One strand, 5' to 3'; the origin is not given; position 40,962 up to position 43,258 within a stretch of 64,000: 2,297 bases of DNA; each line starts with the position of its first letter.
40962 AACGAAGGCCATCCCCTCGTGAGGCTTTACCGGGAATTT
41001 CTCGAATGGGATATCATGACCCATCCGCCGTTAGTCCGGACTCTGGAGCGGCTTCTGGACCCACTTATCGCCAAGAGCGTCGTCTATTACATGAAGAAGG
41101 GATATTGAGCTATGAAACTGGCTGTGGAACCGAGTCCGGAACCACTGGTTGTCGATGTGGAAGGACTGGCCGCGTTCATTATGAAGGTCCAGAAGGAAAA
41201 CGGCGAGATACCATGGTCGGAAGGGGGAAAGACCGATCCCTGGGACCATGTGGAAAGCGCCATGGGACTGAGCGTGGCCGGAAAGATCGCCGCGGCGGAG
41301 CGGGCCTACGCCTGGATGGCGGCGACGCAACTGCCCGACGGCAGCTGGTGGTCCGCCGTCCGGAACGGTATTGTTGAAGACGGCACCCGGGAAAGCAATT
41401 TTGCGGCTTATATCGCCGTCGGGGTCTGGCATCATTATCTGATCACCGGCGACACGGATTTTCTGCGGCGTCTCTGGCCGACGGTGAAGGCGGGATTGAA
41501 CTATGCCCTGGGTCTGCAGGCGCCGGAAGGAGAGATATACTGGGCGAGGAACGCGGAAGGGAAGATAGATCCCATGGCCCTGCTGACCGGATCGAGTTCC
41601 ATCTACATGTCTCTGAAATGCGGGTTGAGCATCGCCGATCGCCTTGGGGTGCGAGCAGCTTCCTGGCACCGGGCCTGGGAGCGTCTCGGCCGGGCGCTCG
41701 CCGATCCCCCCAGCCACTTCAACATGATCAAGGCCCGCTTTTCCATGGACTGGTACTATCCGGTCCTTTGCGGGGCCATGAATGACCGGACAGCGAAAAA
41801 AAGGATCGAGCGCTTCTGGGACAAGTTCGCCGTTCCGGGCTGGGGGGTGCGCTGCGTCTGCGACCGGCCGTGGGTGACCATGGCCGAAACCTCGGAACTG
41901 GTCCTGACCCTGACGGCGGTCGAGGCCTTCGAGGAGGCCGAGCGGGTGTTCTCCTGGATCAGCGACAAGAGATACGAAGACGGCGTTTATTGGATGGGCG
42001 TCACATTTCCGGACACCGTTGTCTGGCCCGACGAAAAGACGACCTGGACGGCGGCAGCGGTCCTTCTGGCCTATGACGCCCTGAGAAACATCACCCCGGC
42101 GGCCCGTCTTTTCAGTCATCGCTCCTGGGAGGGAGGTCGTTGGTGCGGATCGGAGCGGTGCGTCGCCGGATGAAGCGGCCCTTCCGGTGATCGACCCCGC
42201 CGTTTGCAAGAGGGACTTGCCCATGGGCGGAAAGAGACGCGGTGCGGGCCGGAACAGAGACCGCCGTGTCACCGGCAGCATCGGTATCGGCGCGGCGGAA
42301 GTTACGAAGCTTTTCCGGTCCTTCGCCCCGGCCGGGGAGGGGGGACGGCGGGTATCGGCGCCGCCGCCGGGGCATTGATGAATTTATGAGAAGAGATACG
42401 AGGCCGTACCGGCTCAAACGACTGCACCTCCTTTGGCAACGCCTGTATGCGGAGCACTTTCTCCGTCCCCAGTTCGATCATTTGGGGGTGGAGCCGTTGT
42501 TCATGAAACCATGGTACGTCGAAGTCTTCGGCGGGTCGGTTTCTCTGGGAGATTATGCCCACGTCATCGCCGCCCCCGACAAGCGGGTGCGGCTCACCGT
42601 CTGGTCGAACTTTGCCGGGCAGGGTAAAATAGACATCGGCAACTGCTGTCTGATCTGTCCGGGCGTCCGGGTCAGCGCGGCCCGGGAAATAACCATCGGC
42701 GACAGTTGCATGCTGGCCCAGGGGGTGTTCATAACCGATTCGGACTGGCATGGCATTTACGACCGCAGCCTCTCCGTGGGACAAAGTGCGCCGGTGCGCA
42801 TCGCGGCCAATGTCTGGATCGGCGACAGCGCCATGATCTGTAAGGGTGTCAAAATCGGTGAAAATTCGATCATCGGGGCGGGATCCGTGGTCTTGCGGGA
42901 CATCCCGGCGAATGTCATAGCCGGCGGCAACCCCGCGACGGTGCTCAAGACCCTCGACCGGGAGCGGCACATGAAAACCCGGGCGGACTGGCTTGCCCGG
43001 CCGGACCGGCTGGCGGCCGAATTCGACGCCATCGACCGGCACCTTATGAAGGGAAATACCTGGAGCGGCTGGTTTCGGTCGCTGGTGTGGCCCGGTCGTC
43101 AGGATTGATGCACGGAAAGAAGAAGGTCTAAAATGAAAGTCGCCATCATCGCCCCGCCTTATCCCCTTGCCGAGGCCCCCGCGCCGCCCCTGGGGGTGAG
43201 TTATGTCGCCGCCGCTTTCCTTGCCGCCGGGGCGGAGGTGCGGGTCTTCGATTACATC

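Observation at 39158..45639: Apparently complete methylmannose-polysaccharide (MMP)-like biosynthesis locus in an anaerobic Deltaproteobacterium, with extra tailoring enzymes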

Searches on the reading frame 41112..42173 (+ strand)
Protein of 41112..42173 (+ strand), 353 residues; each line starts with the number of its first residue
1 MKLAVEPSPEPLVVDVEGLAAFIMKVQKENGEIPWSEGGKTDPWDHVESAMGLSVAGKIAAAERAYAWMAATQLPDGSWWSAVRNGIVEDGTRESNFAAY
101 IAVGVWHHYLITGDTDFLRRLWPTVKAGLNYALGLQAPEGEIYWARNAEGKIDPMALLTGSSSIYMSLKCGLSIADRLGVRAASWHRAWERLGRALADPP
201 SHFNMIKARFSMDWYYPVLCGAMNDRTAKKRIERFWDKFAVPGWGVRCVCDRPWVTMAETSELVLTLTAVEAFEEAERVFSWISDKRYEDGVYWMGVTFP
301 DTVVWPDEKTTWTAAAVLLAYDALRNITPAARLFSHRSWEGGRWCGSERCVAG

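Call 3: search_protein_families(library=pfam, proteins=[window:41112-42173:+], max_evalue=0.001)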
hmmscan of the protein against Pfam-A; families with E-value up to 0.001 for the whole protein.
window:41112-42173:+ (353 aa): 1 family
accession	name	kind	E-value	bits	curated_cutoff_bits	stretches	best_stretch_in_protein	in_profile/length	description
PF17389.8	Bac_rhamnosid6H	-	3e-05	23.9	24.5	0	55-132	58-134/339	Bacterial alpha-L-rhamnosidase 6 hairpin glycosidase domain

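Call 4: search_protein_families(library=ncbifam, proteins=[window:41112-42173:+], max_evalue=0.001)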
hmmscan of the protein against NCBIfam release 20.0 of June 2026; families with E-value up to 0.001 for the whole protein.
window:41112-42173:+ (353 aa): 1 family
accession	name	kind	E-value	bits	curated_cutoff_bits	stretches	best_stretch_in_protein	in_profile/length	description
TIGR01577.1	oligosac_amyl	hypoth_equivalog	5.9e-11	41.7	820.7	1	47-196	301-453/616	oligosaccharide amylase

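Call 6: search_solved_structures(query=window:41112-42173:+, max_evalue=0.01, show_alignments=2)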
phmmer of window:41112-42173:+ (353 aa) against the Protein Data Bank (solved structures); distinct sequences matched with E-value up to 0.01: 1.
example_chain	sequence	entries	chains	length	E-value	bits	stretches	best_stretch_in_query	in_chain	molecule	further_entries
7qsj_A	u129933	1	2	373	5.1e-101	341.5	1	20-335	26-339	Methylmannose polysaccharide hydrolase (MmpH)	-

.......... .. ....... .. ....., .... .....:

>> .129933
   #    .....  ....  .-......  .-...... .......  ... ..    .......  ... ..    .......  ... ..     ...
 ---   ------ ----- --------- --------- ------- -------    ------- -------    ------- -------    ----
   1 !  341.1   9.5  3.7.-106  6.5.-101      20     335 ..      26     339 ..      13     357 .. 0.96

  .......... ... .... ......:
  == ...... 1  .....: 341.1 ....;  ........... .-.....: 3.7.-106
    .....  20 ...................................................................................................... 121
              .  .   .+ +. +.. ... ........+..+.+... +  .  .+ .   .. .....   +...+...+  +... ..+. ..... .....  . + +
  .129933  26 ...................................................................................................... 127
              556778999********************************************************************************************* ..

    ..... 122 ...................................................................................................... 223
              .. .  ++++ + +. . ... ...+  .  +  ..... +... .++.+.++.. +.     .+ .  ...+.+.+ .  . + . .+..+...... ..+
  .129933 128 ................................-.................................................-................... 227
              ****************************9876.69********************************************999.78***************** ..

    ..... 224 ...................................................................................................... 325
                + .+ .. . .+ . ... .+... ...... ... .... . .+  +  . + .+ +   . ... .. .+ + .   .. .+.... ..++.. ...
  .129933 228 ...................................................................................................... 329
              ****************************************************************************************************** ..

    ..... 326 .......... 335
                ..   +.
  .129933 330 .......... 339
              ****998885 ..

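Call 13: find_homologous_proteins(query=window:41112-42173:+, max_evalue=1e-10)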
Query window:41112-42173:+ (353 aa): 6377 proteins with E <= 1e-10 among 8000 candidates; the best 120 are listed.
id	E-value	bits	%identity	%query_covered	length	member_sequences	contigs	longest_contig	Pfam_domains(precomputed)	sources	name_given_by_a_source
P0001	3.5e-243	824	100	100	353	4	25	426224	-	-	-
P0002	1.3e-194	664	81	99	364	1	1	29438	-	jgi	-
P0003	1.6e-194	664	80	99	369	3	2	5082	-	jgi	-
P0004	6.2e-187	639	79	94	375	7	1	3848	-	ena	-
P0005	8.4e-187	639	78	99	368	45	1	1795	-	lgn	-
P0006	2.6e-185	634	77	99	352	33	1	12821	-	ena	-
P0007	3.6e-182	623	79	94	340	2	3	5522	-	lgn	-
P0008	3.3e-163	561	70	99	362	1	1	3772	-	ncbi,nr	ncbi:MAG: hypothetical protein A4E73_00234 [Syntrophaceae bacterium PtaU1.Bin231]|nr:MAG: hypothetic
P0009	9.9e-162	556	69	96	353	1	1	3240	-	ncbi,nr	ncbi:MAG: hypothetical protein PHN75_17315 [Syntrophales bacterium]|nr:hypothetical protein [Syntrop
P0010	1.1e-160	553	67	99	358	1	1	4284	-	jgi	jgi:hypothetical protein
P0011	2.5e-160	552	70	97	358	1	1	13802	-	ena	-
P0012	1.0e-159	550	70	95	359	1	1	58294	-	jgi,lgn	-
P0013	1.6e-159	549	67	97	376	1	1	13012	-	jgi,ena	-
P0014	1.7e-159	549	67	98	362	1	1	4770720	-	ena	-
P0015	2.2e-159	548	68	98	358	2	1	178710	-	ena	-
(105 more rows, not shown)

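Call 22: search_protein_representatives(protein=window:41112-42173:+)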
Query: 353 residues. Proteins with E-value up to 0.001 (for the whole library): 1595; up to 1e-10: 968; up to 1e-30: 292. The best 150 are listed.
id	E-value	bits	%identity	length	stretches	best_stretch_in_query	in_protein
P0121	4.1e-114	397.8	50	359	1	5-343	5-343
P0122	1.5e-92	326.9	45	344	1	23-337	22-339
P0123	1.2e-91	323.8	48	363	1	18-343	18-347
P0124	2.1e-90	319.8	49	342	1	15-337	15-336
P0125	8.9e-88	311.1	48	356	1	15-336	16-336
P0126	4.8e-86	305.4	47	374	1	17-333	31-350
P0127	1.6e-85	303.7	46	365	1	21-352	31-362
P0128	2.2e-84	299.9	46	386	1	16-342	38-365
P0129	6.6e-83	295.1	46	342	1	5-325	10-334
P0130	1.7e-82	293.7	46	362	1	11-336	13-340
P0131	1.8e-82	293.6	54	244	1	98-340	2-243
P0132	2.7e-81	289.8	43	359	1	10-336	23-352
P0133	1.2e-80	287.6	46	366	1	17-326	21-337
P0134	1.2e-79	284.3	46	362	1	17-335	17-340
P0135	1.5e-78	280.7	43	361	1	10-335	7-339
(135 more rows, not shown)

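Call 24: find_related_loci(query=A1, collection=genome_contigs, flank=8000)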
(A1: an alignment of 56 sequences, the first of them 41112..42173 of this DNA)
Query A1 (353 aa) in genome_contigs; peptide patterns used: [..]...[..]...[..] (x = any residue, [..] = any of these).
600 stretches matched a pattern (row limit reached: there are more); 599 encode a relative of the query (tblastn E <= 1e-3); the best 80 are kept; 80 distinct loci.
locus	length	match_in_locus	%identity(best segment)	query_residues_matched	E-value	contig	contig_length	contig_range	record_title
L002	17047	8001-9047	74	1-349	3e-178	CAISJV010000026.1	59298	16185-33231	MAG: uncultured delta proteobacterium isolate AlinenLipids_bin-9048 genome assembly, contig: bin-9048:26/95, whole genom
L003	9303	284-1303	67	1-340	2e-158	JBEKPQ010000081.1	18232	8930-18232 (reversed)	MAG: Thermodesulfobacteriota bacterium isolate SPRUCE 468 SPRUCE_468_81, whole genome shotgun sequence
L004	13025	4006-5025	66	1-340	2e-151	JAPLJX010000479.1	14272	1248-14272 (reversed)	MAG: Deltaproteobacteria bacterium isolate LacPavin_0818_WC55_MAG_56_7 LacPavin_0818_WC55_scaffold_98895, whole genome s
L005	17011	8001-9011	64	1-339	1e-150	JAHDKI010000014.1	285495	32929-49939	MAG: Syntrophaceae bacterium isolate LM1-B42D k141_222347, whole genome shotgun sequence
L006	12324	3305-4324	65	1-340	1e-149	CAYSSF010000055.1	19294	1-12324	MAG TPA_asm: uncultured Syntrophaceae bacterium isolate SRP062349_co5_36 genome assembly, contig: NODE_879_length_19294_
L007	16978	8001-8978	64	14-339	7e-149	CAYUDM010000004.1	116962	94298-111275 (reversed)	MAG TPA_asm: uncultured Smithella sp. isolate binchicken_co42_513 genome assembly, contig: NODE_46_length_116962_cov_6.1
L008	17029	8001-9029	64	1-343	4e-148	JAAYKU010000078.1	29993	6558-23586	MAG: Smithella sp. isolate AS10tlH2TH_73 62144_AS10, whole genome shotgun sequence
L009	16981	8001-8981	61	14-340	5e-142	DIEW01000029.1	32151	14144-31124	MAG TPA_asm: Syntrophaceae bacterium UBA5764 UBA5764_contig_59480, whole genome shotgun sequence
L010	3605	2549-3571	59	1-341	2e-145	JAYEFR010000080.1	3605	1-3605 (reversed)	MAG: Thermodesulfobacteriota bacterium isolate MAG267 MAG267_80, whole genome shotgun sequence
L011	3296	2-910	64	37-339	5e-138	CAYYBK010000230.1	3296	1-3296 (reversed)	MAG TPA_asm: uncultured Syntrophales bacterium isolate binchicken_co117_448 genome assembly, contig: NODE_48612_length_3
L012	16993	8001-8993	59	6-339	2e-133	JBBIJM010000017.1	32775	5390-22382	MAG: Syntrophobacterales bacterium isolate SLS170214_bin_162 NODE_584_length_32775_cov_3.15104, whole genome shotgun seq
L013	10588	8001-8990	58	14-343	4e-129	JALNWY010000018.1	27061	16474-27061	MAG: Deltaproteobacteria bacterium isolate SO_2016_LW2 bin 6 scaffold03030_LW138R_2016, whole genome shotgun sequence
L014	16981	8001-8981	57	14-340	3e-127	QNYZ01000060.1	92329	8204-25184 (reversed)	MAG: Deltaproteobacteria bacterium isolate MAG 48 Ga0226836_10000007, whole genome shotgun sequence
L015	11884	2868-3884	55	1-339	1e-126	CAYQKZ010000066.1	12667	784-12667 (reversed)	MAG TPA_asm: uncultured Desulfobacterales bacterium isolate SRP272421_co2_290 genome assembly, contig: NODE_17049_length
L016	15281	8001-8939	58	27-339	3e-126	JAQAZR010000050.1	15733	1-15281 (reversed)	MAG: Deltaproteobacteria bacterium isolate MAG_302_bin-18 302_bin-18_ctg-050, whole genome shotgun sequence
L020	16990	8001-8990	56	10-339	1e-123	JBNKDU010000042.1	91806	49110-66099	MAG: Desulfobacteraceae bacterium isolate F1.bin.3.orig k141_339256, whole genome shotgun sequence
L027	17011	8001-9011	50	1-336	5e-120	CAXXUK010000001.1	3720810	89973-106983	MAG: uncultured Desulfarculus sp. isolate 3a7ab5cd-f803-44bf-9707-e1e124c3bf9f genome assembly, contig: contig_1, whole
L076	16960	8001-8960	50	8-324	5e-93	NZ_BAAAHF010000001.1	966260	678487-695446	Streptomyces malaysiensis strain JCM 10672 sequence001, whole genome shotgun sequence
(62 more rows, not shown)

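Call 52: search_protein_families(library=pfam, proteins=[L020:3647-4645:-, L020:4794-5567:-, L020:5456-6373:+, L020:6727-7707:+, L020:9896-11650:+, L020:12631-13995:+, L027:4955-5749:+, L027:11408-12136:+, L027:12514-13554:+, L027:3699-4577:+], max_evalue=0.00001)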
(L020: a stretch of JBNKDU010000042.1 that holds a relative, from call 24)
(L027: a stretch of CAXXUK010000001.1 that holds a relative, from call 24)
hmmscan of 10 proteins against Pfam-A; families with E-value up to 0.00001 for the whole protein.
L020:3647-4645:- (332 aa): 4 families
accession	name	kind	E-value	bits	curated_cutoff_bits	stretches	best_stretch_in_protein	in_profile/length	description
PF00092.34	VWA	-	2.9e-22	80.1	23.8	1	88-283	1-172/174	von Willebrand factor type A domain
PF13519.12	VWA_2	-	8.1e-18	65.5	27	1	89-200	1-106/107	von Willebrand factor type A domain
PF01882.25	DUF58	-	5e-06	26.3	23.4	1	87-209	36-152/216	Protein of unknown function DUF58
PF07584.16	BatA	-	7.5e-06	26.7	25.9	1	1-73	1-77/77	Aerotolerance regulator N-terminal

L020:4794-5567:- (257 aa): 1 family
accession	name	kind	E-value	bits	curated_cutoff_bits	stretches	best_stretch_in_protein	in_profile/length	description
PF14316.11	DUF4381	-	5.2e-10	40.2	27.2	1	74-185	4-102/145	Domain of unknown function (DUF4381)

L020:5456-6373:+ (305 aa): 0 families

L020:6727-7707:+ (326 aa): 0 families

L020:9896-11650:+ (584 aa): 1 family
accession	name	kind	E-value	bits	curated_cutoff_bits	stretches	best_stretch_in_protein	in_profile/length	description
PF00691.25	OmpA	-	1.9e-19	70.3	27.2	1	475-570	2-98/98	OmpA family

L020:12631-13995:+ (454 aa): 0 families

L027:4955-5749:+ (264 aa): 1 family
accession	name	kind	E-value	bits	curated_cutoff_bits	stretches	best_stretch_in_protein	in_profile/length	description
PF02810.21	SEC-C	-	1.2e-10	41.5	20.4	1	23-40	1-18/19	SEC-C motif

L027:11408-12136:+ (242 aa): 2 families
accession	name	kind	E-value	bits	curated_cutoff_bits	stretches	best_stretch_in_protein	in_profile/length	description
PF03749.19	SfsA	-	1.4e-43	148.5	22.8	1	91-228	2-138/138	Sugar fermentation stimulation protein RE domain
PF17746.7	SfsA_N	-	7.1e-27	93.7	25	1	21-87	1-63/63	SfsA N-terminal OB domain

L027:12514-13554:+ (346 aa): 1 family
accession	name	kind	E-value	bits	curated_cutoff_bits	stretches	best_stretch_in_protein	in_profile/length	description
PF01142.23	TruD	-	1.3e-76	258.6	27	2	5-182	6-187/412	tRNA pseudouridine synthase D (TruD)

L027:3699-4577:+ (292 aa): 1 family
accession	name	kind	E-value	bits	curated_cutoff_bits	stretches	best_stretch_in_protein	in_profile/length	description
PF02754.22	CCG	-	9.8e-23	80.5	20.6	2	149-236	1-84/85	Cysteine-rich domain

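Call 55: search_protein_families(library=pfam, proteins=[L076:8934-9566:-, L076:10030-11397:+, L076:10102-11208:-, L076:11202-12281:+, L076:11322-13175:-, L076:12305-13453:-, L076:12843-13847:+, L076:8351-9583:+], max_evalue=0.00001)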
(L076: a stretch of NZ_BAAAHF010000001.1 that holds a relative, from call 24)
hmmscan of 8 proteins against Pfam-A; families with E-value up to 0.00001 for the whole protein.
L076:8934-9566:- (210 aa): 0 families

L076:10030-11397:+ (455 aa): 0 families

L076:10102-11208:- (368 aa): 1 family
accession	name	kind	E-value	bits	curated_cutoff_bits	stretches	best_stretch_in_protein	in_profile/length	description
PF00296.26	Bac_luciferase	-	3.9e-61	207.6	27.9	1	50-345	25-310/314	Luciferase-like monooxygenase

L076:11202-12281:+ (359 aa): 0 families

L076:11322-13175:- (617 aa): 0 families

L076:12305-13453:- (382 aa): 1 family
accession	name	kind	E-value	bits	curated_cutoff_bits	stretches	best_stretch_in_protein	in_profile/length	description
PF01520.23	Amidase_3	-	1.9e-31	109.9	27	1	166-377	1-173/174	N-acetylmuramoyl-L-alanine amidase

L076:12843-13847:+ (334 aa): 0 families

L076:8351-9583:+ (410 aa): 0 families

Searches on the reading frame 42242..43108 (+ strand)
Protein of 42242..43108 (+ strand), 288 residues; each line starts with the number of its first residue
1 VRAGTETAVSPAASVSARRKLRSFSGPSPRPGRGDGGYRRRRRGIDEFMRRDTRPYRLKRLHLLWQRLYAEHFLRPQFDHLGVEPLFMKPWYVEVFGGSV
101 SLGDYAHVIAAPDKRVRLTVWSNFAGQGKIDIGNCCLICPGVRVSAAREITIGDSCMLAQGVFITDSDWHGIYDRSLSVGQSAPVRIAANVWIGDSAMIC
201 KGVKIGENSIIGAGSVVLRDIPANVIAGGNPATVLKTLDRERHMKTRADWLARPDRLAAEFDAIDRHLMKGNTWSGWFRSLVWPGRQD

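Call 3: search_protein_families(library=pfam, proteins=[window:42242-43108:+], max_evalue=0.001)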
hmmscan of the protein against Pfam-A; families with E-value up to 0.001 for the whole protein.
window:42242-43108:+ (288 aa): 2 families
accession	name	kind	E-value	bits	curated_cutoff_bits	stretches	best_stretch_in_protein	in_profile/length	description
PF00132.30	Hexapep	-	4.6e-13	48.7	27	1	185-218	2-35/36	Bacterial transferase hexapeptide (six repeats)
PF14602.12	Hexapep_2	-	1.9e-07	31.1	27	1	184-218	1-33/34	Hexapeptide repeat of succinyl-transferase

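Call 4: search_protein_families(library=ncbifam, proteins=[window:42242-43108:+], max_evalue=0.001)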
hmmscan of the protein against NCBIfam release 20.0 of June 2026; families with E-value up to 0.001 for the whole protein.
window:42242-43108:+ (288 aa): 39 families (the best 25 are shown)
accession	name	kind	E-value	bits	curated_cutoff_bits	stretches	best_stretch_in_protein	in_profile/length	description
NF007240.0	PRK09677.1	equivalog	1.5e-23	83.3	243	1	126-243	62-189/192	putative lipopolysaccharide biosynthesis O-acetyl transferase WbbJ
NF007499.0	PRK10092.1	equivalog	1.1e-20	74.2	314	1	149-238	93-183/183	maltose O-acetyltransferase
NF007797.0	PRK10502.1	subfamily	4.8e-20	72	192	1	129-237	72-178/183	WcaF family extracellular polysaccharide biosynthesis acetyltransferase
NF007076.0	PRK09527.1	equivalog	4.7e-19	68.6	347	1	130-243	76-191/203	galactoside O-acetyltransferase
NF038307.1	EPS_acetyl_HpsU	equivalog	5.5e-16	58.7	305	1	124-233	66-173/178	hormogonium polysaccharide biosynthesis acetyltransferase HpsU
TIGR03570.1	NeuD_NnaD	subfamily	2e-15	56.9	160.8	1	129-232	99-201/202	NeuD/PglB/VioB family sugar acetyltransferase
TIGR03532.1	DapD_Ac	equivalog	4.4e-15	55.9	231.75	1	181-247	157-223/231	2,3,4,5-tetrahydropyridine-2,6-dicarboxylate N-acetyltransferase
NF000311.1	Vat_ABCDEFH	equivalog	1.4e-14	54.2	300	1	128-237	56-163/201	Vat family streptogramin A O-acetyltransferase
NF000111.1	stregram_VatD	exception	1.2e-12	48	400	1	127-237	58-166/209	streptogramin A O-acetyltransferase Vat(D)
NF041874.1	EPS_EpsC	equivalog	1.8e-12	47.3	150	1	131-236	69-165/168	serine O-acetyltransferase EpsC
TIGR03308.1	phn_thr-fam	hypoth_equivalog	1.9e-12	47.4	201.65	1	180-237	104-161/204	phosphonate metabolim protein, transferase hexapeptide repeat family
NF000147.1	stregram_VatF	exception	5.2e-12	45.7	400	1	124-237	62-173/221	streptogramin A O-acetyltransferase Vat(F)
NF058585.1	HptprglPActTf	PfamEq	1.1e-11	44.6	300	1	185-245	107-167/172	heptaprenylglyceryl phosphate O-acetyltransferase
TIGR04008.1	WcaF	equivalog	1.3e-11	44.7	326.3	1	129-236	71-176/180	colanic acid biosynthesis acetyltransferase WcaF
NF033468.1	stregram_VatI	exception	1.4e-11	44.6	415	1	128-236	58-164/208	streptogramin A O-acetyltransferase Vat(I)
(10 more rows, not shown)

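Call 33: search_solved_structures(query=window:42242-43108:+, max_evalue=0.001)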
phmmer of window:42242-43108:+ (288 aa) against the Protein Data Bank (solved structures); distinct sequences matched with E-value up to 0.001: 84 (the best 60 are shown).
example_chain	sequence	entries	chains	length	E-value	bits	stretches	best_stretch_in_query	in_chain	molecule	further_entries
3hjj_A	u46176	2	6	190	2.2e-20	76.6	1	147-239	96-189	Maltose O-acetyltransferase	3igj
6ag8_C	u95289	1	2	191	4.3e-19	72.4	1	150-243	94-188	Maltose O-acetyltransferase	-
2ic7_A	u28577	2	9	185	1.6e-18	70.4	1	140-238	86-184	Maltose transacetylase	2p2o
1ocx_A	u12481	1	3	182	8.7e-18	68.1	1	150-238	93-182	MALTOSE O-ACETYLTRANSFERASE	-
1kqa_A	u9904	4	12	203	1.6e-17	67.2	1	148-244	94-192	GALACTOSIDE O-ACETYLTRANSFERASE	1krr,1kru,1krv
3jqy_B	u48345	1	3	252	3e-17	66.3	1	128-237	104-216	Polysialic acid O-acetyltransferase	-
3srt_A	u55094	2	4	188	4.4e-17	65.7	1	149-239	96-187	Maltose O-acetyltransferase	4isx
4dcl_A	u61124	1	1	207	3.2e-15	59.6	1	147-249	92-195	Putative acetyltransferase SACOL2570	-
4egg_A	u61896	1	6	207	3.2e-15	59.6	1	147-249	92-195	Putative acetyltransferase SACOL2570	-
3ftt_A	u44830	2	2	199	3.6e-15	59.5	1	147-247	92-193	Putative acetyltransferase SACOL2570 | Galactoside O-acetyltransferase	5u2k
3v4e_A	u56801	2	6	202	3.7e-15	59.4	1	147-247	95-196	Galactoside O-acetyltransferase | Putative acetyltransferase SACOL2570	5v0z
3ect_A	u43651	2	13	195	2e-12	50.4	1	149-239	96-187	Hexapeptide-repeat containing-acetyltransferase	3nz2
8vr6_A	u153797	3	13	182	1.9e-11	47.2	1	120-236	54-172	Acetyltransferase, putative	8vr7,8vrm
3cj8_A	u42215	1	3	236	3.8e-11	46.3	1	181-247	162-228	2,3,4,5-tetrahydropyridine-2,6-dicarboxylate N-acetyltransferase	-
1khr_A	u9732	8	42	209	5.3e-11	45.8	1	126-237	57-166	STREPTOGRAMIN A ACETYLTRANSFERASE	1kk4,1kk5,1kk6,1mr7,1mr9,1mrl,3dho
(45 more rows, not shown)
